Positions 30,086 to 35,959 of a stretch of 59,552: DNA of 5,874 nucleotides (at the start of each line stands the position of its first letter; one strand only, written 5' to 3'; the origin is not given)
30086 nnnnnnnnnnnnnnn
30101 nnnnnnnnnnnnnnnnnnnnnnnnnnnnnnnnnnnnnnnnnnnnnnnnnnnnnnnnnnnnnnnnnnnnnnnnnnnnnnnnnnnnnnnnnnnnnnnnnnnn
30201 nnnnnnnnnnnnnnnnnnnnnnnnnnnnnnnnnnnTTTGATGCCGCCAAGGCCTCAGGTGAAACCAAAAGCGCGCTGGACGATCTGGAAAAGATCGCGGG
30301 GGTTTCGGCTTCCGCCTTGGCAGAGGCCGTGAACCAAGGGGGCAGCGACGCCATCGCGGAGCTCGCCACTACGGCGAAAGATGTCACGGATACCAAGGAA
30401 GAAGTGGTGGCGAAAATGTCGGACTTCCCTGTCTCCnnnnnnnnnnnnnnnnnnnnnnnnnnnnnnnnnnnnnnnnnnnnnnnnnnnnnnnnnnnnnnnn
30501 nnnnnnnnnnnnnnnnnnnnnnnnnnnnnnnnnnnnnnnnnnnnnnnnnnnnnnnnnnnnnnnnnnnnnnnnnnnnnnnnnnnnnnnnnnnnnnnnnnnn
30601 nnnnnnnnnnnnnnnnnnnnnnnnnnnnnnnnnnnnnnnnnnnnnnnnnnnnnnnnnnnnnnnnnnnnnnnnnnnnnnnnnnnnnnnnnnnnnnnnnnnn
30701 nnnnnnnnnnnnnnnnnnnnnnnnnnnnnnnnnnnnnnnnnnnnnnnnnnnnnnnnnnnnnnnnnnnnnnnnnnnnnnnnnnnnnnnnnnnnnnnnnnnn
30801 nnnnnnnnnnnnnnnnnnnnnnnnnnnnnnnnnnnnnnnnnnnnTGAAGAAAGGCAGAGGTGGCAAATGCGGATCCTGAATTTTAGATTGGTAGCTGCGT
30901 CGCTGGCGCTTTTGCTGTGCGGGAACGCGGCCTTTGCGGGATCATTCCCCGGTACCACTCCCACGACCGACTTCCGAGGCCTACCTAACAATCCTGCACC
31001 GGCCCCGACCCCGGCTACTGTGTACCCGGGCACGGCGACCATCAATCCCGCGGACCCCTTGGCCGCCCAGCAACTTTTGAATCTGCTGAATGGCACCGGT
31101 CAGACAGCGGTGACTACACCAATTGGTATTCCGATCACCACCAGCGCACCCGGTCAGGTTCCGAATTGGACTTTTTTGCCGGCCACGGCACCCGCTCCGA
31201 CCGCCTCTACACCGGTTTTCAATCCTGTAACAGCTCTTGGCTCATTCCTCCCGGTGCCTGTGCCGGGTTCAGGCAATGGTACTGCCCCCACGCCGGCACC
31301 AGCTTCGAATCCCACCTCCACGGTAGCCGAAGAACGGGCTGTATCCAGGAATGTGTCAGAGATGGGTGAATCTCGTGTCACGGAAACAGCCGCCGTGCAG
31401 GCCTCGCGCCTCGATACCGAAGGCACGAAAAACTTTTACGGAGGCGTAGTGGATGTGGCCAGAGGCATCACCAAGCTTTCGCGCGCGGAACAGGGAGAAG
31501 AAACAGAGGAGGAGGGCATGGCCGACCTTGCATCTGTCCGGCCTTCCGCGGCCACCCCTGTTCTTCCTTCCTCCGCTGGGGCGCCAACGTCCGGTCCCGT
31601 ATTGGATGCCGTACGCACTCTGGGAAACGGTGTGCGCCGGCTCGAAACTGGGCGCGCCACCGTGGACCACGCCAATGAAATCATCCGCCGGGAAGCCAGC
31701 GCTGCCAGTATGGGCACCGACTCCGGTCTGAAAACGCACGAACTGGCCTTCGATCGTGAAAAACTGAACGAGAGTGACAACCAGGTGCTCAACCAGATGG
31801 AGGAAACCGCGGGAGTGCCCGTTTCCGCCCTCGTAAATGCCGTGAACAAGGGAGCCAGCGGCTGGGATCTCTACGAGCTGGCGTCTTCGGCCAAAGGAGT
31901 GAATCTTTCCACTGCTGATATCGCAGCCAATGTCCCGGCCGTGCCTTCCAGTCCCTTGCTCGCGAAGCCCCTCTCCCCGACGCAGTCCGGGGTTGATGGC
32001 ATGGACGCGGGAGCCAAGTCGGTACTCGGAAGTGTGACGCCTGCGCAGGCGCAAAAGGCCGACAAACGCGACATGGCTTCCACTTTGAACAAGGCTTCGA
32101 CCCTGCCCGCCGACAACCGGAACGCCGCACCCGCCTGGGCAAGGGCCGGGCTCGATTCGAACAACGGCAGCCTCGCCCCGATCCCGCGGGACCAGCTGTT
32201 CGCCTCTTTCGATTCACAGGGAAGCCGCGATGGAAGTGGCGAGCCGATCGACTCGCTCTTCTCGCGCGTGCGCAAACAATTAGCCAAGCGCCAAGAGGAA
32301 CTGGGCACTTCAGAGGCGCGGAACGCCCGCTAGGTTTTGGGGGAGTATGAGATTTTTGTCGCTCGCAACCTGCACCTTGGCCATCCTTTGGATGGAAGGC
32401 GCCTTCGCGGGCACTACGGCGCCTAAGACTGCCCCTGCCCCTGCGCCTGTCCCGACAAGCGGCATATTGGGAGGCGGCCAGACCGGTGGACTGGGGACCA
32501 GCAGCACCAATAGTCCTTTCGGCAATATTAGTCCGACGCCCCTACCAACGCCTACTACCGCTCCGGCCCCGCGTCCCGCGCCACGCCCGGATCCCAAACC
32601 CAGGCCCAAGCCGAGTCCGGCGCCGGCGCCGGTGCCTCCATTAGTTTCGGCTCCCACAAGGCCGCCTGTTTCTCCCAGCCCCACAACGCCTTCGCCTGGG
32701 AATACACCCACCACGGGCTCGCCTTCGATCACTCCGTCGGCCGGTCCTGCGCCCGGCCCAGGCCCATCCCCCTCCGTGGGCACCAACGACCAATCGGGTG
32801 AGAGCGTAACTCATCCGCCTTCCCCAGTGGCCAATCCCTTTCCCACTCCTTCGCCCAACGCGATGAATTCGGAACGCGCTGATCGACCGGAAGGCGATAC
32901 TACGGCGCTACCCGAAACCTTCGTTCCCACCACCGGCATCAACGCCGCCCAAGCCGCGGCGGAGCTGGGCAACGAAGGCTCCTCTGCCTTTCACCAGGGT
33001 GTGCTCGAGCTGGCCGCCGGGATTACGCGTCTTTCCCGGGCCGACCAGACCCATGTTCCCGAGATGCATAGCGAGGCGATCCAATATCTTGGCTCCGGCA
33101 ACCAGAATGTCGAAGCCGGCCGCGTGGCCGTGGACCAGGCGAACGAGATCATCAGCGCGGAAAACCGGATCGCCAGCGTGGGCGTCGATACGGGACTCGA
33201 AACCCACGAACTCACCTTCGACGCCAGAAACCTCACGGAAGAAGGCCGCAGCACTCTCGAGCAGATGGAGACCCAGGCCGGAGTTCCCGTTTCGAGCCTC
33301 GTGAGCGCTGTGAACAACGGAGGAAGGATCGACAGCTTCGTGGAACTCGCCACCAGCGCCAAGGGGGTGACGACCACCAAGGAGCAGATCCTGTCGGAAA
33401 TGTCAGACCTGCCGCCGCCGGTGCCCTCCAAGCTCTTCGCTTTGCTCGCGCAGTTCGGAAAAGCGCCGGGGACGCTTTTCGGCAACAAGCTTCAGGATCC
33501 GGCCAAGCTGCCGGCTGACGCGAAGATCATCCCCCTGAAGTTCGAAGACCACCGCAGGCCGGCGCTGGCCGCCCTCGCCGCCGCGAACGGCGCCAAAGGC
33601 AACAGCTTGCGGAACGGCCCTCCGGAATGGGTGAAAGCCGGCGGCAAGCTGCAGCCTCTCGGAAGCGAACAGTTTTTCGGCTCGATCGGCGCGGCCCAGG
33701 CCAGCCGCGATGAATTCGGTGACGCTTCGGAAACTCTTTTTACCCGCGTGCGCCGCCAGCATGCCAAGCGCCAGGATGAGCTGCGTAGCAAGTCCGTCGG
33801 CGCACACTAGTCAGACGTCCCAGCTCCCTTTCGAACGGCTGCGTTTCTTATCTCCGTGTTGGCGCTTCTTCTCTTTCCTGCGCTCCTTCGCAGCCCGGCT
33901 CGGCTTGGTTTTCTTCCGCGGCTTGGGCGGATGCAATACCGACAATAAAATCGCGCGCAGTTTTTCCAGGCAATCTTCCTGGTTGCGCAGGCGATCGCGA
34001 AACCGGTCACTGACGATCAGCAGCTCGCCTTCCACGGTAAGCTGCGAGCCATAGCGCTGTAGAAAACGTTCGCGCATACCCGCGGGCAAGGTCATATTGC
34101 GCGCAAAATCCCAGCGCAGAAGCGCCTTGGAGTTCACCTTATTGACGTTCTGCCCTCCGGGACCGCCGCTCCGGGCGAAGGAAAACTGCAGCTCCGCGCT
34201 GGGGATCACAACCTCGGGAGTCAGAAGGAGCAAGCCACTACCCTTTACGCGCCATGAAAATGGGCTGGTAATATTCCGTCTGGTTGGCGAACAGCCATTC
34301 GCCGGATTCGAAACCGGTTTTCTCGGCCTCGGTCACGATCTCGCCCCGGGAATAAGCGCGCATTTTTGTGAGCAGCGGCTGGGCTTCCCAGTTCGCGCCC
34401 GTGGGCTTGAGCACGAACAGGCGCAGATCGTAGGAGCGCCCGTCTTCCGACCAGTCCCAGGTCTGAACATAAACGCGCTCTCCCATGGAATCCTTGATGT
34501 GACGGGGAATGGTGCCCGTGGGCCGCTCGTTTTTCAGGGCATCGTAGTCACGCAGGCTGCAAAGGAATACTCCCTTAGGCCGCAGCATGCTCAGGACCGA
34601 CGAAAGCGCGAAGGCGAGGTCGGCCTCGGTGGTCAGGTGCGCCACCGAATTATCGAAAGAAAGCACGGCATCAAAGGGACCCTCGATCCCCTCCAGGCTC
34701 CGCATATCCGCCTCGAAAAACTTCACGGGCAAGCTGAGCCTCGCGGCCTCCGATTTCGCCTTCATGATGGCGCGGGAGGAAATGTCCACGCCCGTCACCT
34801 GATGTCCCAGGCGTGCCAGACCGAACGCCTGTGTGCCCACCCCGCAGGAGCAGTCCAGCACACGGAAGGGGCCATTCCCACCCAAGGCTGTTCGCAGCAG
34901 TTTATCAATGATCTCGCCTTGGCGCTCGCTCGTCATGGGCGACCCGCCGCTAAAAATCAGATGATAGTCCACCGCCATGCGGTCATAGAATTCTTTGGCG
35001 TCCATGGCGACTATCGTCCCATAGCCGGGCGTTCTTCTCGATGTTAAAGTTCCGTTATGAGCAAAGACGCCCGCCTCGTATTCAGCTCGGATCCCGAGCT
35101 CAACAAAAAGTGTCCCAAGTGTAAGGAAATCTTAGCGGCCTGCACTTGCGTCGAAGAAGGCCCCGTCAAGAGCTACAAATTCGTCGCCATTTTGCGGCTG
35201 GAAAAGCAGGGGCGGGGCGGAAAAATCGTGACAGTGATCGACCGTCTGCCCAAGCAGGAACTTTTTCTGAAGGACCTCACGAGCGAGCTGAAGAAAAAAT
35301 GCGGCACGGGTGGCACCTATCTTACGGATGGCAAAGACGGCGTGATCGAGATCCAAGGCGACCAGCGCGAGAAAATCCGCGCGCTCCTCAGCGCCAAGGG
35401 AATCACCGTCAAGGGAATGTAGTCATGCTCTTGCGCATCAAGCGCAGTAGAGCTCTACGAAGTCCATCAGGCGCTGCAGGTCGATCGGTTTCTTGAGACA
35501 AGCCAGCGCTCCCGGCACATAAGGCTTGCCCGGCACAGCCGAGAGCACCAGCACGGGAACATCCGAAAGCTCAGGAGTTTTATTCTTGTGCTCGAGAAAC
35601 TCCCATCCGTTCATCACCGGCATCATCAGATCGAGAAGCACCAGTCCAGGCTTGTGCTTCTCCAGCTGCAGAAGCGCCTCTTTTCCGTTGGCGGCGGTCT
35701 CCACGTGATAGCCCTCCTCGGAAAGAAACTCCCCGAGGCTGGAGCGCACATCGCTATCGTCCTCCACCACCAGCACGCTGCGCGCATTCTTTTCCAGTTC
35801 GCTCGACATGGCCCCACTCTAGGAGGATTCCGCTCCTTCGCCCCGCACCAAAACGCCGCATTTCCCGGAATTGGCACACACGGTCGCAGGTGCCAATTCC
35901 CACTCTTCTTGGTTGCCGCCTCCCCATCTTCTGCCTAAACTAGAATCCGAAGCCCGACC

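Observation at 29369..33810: Three tandem paralogous genes for secreted Pro/Ala-rich proteins with a conserved core I cannot assign to any family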

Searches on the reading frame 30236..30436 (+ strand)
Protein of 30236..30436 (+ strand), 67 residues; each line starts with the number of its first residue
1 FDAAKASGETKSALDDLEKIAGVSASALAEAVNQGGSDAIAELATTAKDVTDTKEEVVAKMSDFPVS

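Call 91: find_homologous_proteins(query=A6, max_evalue=10)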
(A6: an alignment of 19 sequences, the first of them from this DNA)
Query A6 (19 sequences): 1244 candidates shared short words with the query, none scored E <= 10.

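Call 96: search_solved_structures(query=A6, max_evalue=10, show_alignments=2)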
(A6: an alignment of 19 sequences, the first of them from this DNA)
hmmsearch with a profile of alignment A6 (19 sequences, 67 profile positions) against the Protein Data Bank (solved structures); distinct sequences matched with E-value up to 10: 6.
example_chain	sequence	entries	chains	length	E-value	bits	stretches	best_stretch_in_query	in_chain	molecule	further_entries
2nsa_A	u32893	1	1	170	0.47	13.6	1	37-64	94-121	Trigger factor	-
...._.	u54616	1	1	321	0.53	13.4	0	22-52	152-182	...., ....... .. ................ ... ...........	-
3p7i_A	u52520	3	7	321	0.67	13.1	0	22-52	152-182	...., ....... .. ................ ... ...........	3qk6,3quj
9ncf_S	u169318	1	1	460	1.2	12.3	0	29-58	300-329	Immunoglobulin-like domain protein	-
8wrx_A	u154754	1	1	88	1.4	12.1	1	5-28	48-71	Anti-CRISPR protein AcrIIA28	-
8rz0_A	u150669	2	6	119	1.9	11.7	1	4-28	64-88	RH5-34EM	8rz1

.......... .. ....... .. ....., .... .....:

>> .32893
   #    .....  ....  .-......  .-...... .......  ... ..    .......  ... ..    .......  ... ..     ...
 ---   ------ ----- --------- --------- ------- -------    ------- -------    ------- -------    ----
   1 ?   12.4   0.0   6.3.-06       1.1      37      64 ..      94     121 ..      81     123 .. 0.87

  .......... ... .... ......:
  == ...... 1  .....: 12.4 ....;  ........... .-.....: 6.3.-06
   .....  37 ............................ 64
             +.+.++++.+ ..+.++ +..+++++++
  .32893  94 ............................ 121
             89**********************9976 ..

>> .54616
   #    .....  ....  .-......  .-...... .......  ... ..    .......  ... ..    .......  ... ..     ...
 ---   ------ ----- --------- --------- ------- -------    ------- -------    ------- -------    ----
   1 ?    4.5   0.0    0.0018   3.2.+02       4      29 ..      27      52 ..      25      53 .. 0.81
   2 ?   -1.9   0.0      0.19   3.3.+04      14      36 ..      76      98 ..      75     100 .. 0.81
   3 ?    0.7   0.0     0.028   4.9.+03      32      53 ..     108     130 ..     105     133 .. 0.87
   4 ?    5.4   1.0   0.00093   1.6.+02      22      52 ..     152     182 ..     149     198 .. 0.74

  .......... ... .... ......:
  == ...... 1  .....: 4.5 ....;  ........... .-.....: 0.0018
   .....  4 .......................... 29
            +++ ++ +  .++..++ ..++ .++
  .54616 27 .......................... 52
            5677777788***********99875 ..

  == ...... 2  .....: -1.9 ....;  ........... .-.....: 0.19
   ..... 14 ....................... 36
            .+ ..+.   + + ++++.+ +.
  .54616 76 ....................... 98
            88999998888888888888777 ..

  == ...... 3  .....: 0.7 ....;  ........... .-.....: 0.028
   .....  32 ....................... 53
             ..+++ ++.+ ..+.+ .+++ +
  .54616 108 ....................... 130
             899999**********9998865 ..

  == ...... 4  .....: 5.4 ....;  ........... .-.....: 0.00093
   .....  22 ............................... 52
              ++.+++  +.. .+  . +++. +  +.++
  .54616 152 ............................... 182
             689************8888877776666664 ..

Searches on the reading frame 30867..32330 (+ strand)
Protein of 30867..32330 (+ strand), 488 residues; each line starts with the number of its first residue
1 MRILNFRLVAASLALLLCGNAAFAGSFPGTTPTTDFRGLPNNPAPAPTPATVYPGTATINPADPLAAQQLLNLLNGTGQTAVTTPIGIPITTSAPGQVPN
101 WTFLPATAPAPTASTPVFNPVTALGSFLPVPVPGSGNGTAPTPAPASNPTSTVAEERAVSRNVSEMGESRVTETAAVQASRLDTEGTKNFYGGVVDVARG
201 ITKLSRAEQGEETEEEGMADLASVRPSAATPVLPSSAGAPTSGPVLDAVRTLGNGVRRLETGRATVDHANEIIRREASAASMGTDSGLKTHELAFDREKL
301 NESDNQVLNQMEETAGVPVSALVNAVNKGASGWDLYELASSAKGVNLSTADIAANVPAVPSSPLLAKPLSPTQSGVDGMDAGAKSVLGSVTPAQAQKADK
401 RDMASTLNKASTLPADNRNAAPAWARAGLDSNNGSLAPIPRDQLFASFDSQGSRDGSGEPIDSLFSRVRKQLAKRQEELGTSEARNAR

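Call 3: search_protein_families(library=pfam, proteins=[window:30867-32330:+], max_evalue=1)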
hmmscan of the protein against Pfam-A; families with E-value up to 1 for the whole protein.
window:30867-32330:+ (488 aa): 1 family
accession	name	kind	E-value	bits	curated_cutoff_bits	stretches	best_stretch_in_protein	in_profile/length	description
PF23191.1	WH_MCM3_C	-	0.15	12.7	27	0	312-337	26-50/77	MCM3-like, winged helix domain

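Call 4: search_protein_families(library=ncbifam, proteins=[window:30867-32330:+], max_evalue=1)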
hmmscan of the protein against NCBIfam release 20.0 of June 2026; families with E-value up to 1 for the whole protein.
window:30867-32330:+ (488 aa): 0 families

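Call 86: search_protein_families(library=phrogs, proteins=[window:30867-32330:+], max_evalue=0.1)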
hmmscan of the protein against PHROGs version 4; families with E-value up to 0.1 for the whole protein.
window:30867-32330:+ (488 aa): 0 families

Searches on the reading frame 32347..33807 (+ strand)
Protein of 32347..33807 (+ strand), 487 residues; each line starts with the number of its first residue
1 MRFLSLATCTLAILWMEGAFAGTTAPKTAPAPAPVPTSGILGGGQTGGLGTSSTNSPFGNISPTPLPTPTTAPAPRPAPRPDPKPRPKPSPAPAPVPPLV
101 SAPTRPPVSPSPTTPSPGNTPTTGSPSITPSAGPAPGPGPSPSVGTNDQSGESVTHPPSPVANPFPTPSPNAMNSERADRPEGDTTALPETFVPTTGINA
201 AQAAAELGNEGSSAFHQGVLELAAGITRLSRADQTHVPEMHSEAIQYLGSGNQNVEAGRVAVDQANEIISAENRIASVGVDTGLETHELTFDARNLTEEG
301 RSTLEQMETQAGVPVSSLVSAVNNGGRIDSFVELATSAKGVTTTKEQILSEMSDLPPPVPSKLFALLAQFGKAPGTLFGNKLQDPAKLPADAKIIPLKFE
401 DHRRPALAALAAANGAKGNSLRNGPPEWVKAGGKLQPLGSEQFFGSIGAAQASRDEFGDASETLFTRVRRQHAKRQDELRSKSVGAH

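Call 3: search_protein_families(library=pfam, proteins=[window:32347-33807:+], max_evalue=1)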
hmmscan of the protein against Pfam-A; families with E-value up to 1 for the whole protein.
window:32347-33807:+ (487 aa): 0 families

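Call 4: search_protein_families(library=ncbifam, proteins=[window:32347-33807:+], max_evalue=1)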
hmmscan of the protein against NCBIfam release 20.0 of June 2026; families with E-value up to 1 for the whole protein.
window:32347-33807:+ (487 aa): 0 families

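Call 13: find_encoding_contigs(protein=window:32347-33807:+, flank=10000)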
Protein window:32347-33807:+ (487 aa): no gene with exactly this product is on record in the collection.

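Call 86: search_protein_families(library=phrogs, proteins=[window:32347-33807:+], max_evalue=0.1)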
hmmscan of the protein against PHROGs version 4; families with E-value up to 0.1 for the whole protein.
window:32347-33807:+ (487 aa): 0 families

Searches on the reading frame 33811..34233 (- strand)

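Call 14: search_protein_families(library=pfam, proteins=[window:33811-34233:-], max_evalue=0.001)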
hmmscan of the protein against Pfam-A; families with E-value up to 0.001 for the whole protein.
window:33811-34233:- (140 aa): 1 family
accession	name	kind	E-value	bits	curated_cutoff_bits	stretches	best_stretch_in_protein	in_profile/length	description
PF00472.26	RF-1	-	1.9e-17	63.7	35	1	7-134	4-103/116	RF-1 domain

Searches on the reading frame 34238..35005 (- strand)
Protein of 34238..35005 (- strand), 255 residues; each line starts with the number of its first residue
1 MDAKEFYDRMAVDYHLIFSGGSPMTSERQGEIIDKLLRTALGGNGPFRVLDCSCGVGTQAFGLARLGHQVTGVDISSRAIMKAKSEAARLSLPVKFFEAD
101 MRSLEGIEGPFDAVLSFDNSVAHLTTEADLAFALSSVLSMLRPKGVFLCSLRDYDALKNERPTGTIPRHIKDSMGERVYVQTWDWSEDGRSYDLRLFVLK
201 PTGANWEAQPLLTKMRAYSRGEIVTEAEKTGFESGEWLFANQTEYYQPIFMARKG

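Call 14: search_protein_families(library=pfam, proteins=[window:34238-35005:-], max_evalue=0.001)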
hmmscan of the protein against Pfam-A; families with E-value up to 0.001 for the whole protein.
window:34238-35005:- (255 aa): 9 families
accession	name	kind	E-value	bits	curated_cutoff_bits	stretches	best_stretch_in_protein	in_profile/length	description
PF13649.12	Methyltransf_25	-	1.6e-18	67.6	27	1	49-145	1-97/97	Methyltransferase domain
PF13847.12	Methyltransf_31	-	2.1e-14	53.9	27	1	48-174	6-126/145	Methyltransferase domain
PF08241.18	Methyltransf_11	-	2.5e-14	54.1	21.2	1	50-149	1-95/95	Methyltransferase domain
PF08242.18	Methyltransf_12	-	5.5e-11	43.5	30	1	50-147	1-98/98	Methyltransferase domain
PF13489.12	Methyltransf_23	-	1.7e-09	38.1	27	1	25-232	2-159/164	Methyltransferase domain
PF05401.17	NodS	-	1.5e-05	25.3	24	1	32-148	30-143/201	Nodulation protein S (NodS)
PF13679.12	Methyltransf_32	-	2.1e-05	25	27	1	30-100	10-81/143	Methyltransferase domain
PF05724.17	TPMT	-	4.3e-05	23.7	26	1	38-89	31-81/218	Thiopurine S-methyltransferase (TPMT)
PF05175.20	MTS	-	6.1e-05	23.2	23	1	47-116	33-104/170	Methyltransferase small domain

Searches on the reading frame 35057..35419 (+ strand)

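Call 14: search_protein_families(library=pfam, proteins=[window:35057-35419:+], max_evalue=0.001)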
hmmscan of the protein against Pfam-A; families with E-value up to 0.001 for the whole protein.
window:35057-35419:+ (121 aa): 1 family
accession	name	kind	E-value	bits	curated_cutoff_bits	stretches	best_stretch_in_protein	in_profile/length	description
PF01253.27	SUI1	-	4.4e-18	65.9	25.5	1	47-116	8-76/77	Translation initiation factor SUI1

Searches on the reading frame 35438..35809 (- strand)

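Call 14: search_protein_families(library=pfam, proteins=[window:35438-35809:-], max_evalue=0.001)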
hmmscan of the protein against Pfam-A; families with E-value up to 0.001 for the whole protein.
window:35438-35809:- (123 aa): 1 family
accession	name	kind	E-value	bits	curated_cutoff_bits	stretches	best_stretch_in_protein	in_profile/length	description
PF00072.30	Response_reg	-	3.2e-22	79.2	30.2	1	12-118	1-110/111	Response regulator receiver domain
